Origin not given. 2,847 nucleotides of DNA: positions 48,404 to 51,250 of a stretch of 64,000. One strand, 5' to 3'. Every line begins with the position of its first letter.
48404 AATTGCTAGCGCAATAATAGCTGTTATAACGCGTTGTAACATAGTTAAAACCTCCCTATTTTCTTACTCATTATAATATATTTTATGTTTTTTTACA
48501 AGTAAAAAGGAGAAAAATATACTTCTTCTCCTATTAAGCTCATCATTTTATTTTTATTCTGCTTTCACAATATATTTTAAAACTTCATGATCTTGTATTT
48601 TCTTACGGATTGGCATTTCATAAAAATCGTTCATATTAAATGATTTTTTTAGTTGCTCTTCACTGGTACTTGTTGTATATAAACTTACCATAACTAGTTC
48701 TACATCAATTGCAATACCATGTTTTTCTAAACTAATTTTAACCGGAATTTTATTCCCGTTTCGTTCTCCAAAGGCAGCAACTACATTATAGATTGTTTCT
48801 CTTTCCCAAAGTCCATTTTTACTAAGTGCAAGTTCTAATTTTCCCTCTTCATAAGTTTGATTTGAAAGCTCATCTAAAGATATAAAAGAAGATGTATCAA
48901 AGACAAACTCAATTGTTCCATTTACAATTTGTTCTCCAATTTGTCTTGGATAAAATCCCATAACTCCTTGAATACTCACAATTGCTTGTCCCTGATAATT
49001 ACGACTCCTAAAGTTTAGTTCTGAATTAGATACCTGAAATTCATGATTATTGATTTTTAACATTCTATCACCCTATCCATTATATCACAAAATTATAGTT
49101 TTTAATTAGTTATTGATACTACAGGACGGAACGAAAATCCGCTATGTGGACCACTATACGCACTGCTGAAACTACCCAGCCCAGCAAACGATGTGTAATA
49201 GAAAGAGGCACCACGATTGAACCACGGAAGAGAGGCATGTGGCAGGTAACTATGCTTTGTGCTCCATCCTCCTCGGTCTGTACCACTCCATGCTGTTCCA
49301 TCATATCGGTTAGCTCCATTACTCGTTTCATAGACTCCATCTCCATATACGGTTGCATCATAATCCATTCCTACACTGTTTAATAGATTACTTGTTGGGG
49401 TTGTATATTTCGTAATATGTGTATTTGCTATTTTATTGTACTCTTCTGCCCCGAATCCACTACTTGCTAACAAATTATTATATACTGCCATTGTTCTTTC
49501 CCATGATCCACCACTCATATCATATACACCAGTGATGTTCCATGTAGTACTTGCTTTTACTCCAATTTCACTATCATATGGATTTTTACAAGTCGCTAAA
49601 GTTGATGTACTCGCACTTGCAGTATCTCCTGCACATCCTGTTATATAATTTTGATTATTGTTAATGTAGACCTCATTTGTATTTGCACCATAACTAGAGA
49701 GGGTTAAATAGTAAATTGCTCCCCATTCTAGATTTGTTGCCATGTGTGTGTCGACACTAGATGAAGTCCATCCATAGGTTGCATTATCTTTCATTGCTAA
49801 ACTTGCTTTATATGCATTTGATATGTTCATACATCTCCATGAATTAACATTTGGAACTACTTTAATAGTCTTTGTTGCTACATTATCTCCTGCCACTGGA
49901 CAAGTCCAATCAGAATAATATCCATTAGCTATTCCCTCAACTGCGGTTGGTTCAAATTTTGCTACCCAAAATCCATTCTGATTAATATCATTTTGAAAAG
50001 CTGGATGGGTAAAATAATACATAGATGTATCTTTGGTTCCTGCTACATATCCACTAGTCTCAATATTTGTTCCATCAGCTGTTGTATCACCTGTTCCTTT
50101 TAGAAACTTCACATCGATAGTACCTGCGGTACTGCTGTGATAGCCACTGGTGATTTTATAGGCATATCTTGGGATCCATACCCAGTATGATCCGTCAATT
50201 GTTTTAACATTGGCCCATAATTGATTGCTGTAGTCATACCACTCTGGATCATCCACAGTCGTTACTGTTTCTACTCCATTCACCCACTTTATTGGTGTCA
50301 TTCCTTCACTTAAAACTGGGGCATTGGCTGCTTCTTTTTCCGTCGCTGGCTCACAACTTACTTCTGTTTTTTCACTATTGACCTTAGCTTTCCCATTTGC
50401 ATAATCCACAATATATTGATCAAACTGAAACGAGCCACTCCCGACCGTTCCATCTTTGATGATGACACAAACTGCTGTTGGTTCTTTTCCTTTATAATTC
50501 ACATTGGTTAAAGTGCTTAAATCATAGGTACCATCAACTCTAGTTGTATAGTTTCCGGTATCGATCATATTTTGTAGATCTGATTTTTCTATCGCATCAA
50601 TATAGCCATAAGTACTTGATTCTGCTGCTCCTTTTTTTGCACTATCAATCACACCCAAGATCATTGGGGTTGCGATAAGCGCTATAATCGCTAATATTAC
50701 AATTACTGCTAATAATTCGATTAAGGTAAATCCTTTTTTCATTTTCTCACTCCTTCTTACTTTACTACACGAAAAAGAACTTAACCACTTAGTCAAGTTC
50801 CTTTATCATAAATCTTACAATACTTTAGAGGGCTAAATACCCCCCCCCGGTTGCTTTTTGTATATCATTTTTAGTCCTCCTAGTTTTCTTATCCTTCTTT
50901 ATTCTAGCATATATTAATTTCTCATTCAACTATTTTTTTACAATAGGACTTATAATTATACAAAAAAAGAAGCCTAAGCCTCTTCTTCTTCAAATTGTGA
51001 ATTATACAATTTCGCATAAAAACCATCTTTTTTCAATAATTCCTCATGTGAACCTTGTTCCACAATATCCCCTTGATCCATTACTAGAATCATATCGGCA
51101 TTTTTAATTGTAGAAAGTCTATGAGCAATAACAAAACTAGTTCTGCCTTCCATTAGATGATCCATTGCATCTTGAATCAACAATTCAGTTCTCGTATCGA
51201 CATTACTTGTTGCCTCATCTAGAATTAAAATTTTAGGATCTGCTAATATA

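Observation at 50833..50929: G9 tract embedded in a strongly signalled leader uORF upstream of the large pilin: candidate phase-variation switch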

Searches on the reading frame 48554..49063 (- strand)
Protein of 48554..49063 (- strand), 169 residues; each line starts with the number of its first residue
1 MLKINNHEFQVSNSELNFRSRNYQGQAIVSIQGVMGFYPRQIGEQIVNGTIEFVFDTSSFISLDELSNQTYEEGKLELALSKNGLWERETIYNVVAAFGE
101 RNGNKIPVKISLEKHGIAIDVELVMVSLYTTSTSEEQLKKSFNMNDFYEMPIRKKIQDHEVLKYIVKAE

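Call 8: search_protein_families(library=pfam, proteins=[window:48554-49063:-], max_evalue=0.01)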
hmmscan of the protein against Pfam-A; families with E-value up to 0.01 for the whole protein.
window:48554-49063:- (169 aa): 0 families

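Call 15: find_encoding_contigs(protein=window:48554-49063:-, flank=4000, max_places=10)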
Protein window:48554-49063:- (169 aa): 2 contigs read that carry it; 1 place shown.
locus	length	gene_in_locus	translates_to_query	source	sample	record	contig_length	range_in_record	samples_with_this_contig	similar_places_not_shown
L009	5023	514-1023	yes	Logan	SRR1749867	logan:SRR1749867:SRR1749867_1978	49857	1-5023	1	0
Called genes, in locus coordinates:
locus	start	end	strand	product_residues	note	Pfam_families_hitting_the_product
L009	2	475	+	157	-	?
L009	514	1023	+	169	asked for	-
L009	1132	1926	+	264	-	PF01148:CTP_transf_1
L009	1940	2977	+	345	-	PF02163:Peptidase_M50, PF13180:PDZ_2 (weak), PF17820:PDZ_6 (weak)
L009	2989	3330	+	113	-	-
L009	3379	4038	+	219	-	PF10531:SLBB, PF00633:HHH (weak), PF12836:HHH_3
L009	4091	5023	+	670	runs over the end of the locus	PF13567:DUF4131, PF03772:Competence, PF00753:Lactamase_B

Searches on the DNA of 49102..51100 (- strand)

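Call 29: search_rna_families(sources=[L085, L089, L038, L077], threshold=evalue, max_evalue=1)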
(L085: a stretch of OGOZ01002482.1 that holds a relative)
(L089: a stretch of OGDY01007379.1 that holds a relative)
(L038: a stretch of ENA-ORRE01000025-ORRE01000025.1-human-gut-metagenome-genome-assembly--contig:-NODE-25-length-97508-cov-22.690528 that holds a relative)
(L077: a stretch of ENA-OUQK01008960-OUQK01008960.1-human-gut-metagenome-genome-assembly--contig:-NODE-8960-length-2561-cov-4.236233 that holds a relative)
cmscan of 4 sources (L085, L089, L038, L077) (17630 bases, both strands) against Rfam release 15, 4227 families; matches with E-value up to 1: 0.
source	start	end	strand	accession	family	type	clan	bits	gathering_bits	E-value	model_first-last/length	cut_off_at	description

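Call 30: search_rna_families(source=window, start=50600, end=51100, threshold=evalue, max_evalue=10)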
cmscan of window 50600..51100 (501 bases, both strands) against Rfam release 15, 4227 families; matches with E-value up to 10: 6.
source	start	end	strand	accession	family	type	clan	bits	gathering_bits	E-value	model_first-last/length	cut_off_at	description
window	50947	51010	-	RF04060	mir-703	Gene; miRNA;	-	17.7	88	1.6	1-67/67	no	mir-703 microRNA precursor family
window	50769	50899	-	RF02449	ncr1015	Gene; sRNA;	-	17.6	60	8.4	1-121/121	no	Bacillus sRNA ncr1015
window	50972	51052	-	RF01163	snoR64a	Gene; snRNA; snoRNA; CD-box;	-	16.9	45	3.1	1-77/77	no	Small nucleolar RNA snoR64a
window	50656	50717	-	RF01817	RsaB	Gene; sRNA;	-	16.6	55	9.8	1-60/60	no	RNA Staph. aureus A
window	50761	50821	-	RF02436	SpF43_sRNA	Gene; sRNA;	-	15.7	70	3.6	1-99/99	no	Streptococcus sRNA SpF43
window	50767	50811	-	RF00644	mir-27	Gene; miRNA;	-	12.2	48.5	7.9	1-80/80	no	mir-27 microRNA precursor family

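Call 45: build_rna_model(alignment_id=A5)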
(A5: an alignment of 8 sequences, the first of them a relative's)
Model R1 built from alignment A5 (8 sequences, 165 columns); structure: RNAalifold consensus.
model positions 159; base pairs 39; branch points 1; effective number of sequences 1.04; information 0.59 bits per position. Calibrated on 0.2 Mb of random sequence (short: E-values are rough).
structure used (alignment columns):
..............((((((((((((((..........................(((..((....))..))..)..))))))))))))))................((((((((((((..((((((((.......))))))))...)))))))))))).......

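Call 47: search_with_rna_model(model_id=R1, source=window, max_evalue=10, show_alignments=2)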
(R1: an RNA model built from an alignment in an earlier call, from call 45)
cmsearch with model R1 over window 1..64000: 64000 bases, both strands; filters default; matches with E-value up to 10: 13.
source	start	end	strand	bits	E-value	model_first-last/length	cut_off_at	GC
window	50762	50894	-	32.6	3.4e-05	1-159/159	no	0.35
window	19284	19385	+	17.8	0.066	1-159/159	no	0.26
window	50958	51085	-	17.1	0.094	1-159/159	no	0.32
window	57004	57096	-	16.9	0.1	1-159/159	no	0.28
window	62202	62326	-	16.5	0.12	1-159/159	no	0.31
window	62499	62610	-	13.7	0.53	1-159/159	no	0.34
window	63046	63188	-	13.2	0.67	1-159/159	no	0.3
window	20244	20360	+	11.2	1.8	1-159/159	no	0.26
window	21464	21543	+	10.9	2.2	1-159/159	no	0.31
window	7724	7828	+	10.6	2.6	1-159/159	no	0.3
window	27933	27998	+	9.6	4.2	1-159/159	no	0.27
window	606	701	+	8.8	6.5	1-159/159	no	0.29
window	54383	54500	-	8.7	6.9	1-159/159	no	0.33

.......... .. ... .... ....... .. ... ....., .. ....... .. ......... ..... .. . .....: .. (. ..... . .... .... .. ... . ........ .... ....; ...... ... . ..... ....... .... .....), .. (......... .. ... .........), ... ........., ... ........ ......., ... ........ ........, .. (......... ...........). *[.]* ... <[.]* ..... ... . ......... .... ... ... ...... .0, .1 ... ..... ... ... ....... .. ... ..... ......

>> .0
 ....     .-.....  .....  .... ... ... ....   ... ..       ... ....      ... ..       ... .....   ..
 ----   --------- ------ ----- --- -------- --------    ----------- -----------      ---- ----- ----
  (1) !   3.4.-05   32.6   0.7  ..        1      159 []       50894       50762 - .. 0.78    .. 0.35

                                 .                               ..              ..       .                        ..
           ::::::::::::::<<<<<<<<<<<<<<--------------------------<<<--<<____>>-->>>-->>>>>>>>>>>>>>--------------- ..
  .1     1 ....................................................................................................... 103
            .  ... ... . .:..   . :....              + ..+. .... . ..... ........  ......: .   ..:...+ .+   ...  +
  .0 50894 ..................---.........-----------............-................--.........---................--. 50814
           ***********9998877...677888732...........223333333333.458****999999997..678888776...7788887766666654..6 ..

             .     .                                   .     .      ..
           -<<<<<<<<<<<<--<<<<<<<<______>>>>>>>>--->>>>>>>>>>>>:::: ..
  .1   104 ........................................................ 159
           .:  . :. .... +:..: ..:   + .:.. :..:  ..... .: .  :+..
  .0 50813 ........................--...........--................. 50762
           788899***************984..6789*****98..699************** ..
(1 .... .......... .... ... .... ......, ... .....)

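Call 48: search_with_rna_model(model_id=R1, sources=[L001, L002, L003, L004, L005, L006, L007, L010, L011, L012, L013, L014, L015, L016, L017, L018, L019, L020, L021, L022, L023, L024, L025, L026, L027, L028, L029, L030, L031, L032, L033, L034, L035, L036, L037, L038, L039, L040, L041, L042, L043, L044, L045, L046, L047, L048, L049, L050, L051, L052, L053, L054, L055, L056, L057, L058, L059, L060, L061, L062, L063, L064, L065, L066, L067, L068, L069, L070, L071, L072, L073, L074, L075, L076, L077, L078, L079, L080, L081, L082, L083, L084, L085, L086, L087, L088, L089, L095, L096, L099, L106], max_evalue=1)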
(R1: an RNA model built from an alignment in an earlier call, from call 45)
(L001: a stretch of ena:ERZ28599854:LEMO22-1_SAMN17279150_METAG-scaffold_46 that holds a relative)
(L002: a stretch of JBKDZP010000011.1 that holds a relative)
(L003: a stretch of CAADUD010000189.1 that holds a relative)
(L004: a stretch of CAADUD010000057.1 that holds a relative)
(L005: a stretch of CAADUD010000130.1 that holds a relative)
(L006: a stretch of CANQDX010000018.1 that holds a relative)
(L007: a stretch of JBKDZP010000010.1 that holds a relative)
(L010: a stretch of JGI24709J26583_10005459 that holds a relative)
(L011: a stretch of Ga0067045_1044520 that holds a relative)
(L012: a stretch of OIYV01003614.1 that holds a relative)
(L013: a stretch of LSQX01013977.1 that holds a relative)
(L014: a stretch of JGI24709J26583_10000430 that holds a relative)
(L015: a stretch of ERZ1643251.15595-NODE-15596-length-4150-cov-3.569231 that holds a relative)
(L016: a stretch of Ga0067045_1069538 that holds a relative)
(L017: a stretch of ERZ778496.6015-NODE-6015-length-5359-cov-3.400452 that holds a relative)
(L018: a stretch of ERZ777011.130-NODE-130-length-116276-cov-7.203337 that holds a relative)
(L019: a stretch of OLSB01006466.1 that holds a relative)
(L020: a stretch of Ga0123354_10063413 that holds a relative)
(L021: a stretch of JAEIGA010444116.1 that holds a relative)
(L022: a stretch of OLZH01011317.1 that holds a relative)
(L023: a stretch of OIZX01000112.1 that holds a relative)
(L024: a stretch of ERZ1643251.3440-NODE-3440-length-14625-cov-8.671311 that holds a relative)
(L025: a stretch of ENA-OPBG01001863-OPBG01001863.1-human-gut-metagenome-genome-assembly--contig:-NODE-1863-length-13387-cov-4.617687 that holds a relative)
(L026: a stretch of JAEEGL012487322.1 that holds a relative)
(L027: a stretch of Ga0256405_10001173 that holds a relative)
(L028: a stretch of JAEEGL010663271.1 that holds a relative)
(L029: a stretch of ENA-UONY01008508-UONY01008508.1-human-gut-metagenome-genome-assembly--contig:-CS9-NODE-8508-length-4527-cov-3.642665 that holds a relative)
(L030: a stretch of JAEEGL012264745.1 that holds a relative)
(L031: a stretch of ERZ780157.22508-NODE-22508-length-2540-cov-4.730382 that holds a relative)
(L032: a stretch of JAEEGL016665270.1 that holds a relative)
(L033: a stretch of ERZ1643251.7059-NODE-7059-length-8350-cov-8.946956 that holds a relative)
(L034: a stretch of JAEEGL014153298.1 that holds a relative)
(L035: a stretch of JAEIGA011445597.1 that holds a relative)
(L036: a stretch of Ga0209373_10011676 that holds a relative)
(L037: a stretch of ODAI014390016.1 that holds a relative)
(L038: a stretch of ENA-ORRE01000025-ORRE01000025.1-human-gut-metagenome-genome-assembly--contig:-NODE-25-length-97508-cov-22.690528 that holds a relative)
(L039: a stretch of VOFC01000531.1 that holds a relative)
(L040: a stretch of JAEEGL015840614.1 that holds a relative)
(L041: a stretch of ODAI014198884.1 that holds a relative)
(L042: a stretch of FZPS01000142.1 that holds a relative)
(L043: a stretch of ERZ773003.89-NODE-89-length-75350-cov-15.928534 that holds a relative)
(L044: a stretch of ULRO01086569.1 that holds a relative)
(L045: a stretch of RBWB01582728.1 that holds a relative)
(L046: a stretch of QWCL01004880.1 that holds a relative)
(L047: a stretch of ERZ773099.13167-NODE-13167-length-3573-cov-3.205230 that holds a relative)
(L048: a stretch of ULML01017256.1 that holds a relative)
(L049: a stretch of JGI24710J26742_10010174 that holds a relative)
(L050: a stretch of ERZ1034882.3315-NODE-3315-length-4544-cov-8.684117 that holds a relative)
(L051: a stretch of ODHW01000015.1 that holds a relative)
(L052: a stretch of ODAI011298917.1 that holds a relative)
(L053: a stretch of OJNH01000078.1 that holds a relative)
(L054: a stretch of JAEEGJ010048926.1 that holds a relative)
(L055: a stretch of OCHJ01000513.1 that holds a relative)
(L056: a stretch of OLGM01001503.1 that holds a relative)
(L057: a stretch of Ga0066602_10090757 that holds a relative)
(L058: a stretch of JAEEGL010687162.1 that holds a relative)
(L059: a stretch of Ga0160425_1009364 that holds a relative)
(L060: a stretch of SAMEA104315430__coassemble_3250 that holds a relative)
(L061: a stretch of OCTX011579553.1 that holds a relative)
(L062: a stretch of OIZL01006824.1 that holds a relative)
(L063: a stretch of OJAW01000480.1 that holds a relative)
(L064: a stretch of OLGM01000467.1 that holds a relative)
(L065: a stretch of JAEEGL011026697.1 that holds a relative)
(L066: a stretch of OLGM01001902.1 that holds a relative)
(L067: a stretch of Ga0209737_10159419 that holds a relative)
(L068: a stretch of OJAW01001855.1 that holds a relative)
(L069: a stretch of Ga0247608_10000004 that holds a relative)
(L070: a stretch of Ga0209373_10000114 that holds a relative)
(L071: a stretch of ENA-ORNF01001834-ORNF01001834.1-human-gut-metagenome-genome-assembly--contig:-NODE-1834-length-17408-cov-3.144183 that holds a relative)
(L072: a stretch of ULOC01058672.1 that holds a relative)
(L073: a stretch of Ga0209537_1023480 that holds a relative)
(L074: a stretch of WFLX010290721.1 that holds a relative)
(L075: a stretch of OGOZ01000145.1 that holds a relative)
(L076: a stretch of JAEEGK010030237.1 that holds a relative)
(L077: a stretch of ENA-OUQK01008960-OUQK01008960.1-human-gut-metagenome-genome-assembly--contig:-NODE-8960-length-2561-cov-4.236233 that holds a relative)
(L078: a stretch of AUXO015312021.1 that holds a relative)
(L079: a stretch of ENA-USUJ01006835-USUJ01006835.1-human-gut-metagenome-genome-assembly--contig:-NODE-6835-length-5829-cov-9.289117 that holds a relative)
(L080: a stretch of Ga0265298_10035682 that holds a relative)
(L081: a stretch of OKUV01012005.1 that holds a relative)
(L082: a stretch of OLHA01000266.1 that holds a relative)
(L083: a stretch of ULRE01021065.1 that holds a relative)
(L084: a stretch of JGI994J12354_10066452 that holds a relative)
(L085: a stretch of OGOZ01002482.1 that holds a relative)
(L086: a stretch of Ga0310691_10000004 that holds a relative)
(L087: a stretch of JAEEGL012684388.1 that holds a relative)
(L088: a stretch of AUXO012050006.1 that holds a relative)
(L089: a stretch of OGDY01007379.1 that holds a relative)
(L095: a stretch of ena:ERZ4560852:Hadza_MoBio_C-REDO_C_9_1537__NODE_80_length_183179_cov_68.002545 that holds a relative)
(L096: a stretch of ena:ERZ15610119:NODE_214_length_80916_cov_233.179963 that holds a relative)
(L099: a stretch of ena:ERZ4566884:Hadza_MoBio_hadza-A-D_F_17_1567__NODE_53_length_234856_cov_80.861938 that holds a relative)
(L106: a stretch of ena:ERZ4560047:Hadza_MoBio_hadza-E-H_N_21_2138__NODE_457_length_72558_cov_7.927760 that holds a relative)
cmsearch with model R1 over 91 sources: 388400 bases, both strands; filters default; matches with E-value up to 1: 20.
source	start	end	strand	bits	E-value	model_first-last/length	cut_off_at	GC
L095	1721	1880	+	181.9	1.8e-37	1-159/159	no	0.29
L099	3989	4147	+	180.5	3.6e-37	1-159/159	no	0.25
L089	1613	1771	+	173.9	1.1e-35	1-159/159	no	0.3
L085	2176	2334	+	170.1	7.4e-35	1-159/159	no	0.29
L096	1799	1959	+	162.4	3.7e-33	1-159/159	no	0.29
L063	2281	2436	+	143.5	5.7e-29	1-159/159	no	0.28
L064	2283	2436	+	112.1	5.1e-22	1-159/159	no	0.23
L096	1906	1954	-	27.3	0.0031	106-154/159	no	0.29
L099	4094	4142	-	26.6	0.0045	106-154/159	no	0.2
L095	1826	1875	-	20.3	0.11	106-154/159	no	0.28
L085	2281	2329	-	20.3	0.11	106-154/159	no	0.24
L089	1717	1766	-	19.1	0.2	106-154/159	no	0.24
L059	1142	1241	+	18.7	0.25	1-159/159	no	0.31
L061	1207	1345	-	18.6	0.26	1-159/159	no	0.29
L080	3351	3500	+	18.1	0.34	1-159/159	no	0.31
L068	3379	3520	+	17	0.58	1-159/159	no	0.25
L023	3019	3097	+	16.7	0.69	1-159/159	no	0.32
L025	3019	3097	+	16.7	0.69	1-159/159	no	0.32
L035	495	595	+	16.7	0.69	1-159/159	no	0.31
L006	2428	2510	+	16.6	0.71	1-159/159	no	0.27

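Call 73: search_with_rna_model(model_id=R1, sources=[L109, L110, L111, L112, L113, L114, L115, L116, L117, L118, L119, L120, L121, L122, L123, L124, L107, L108], max_evalue=0.1)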
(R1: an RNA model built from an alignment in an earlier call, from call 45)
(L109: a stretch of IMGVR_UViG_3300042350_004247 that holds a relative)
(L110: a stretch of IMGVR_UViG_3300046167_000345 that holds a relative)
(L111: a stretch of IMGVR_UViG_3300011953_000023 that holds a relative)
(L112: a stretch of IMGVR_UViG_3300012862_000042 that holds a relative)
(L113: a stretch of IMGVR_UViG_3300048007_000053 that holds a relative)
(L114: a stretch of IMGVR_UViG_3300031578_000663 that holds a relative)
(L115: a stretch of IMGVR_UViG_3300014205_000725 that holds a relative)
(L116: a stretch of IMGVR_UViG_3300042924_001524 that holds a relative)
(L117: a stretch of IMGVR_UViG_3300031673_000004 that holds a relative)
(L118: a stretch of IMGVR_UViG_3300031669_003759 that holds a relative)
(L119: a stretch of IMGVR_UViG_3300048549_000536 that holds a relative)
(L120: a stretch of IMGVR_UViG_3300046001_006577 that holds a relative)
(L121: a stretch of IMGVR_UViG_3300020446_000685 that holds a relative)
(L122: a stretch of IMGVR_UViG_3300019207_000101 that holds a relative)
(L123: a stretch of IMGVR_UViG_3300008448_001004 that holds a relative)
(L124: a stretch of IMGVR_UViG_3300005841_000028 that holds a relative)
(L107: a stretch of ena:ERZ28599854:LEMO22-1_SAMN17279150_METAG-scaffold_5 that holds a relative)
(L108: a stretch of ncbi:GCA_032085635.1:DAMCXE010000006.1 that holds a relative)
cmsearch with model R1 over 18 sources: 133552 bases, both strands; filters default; matches with E-value up to 0.1: 0.
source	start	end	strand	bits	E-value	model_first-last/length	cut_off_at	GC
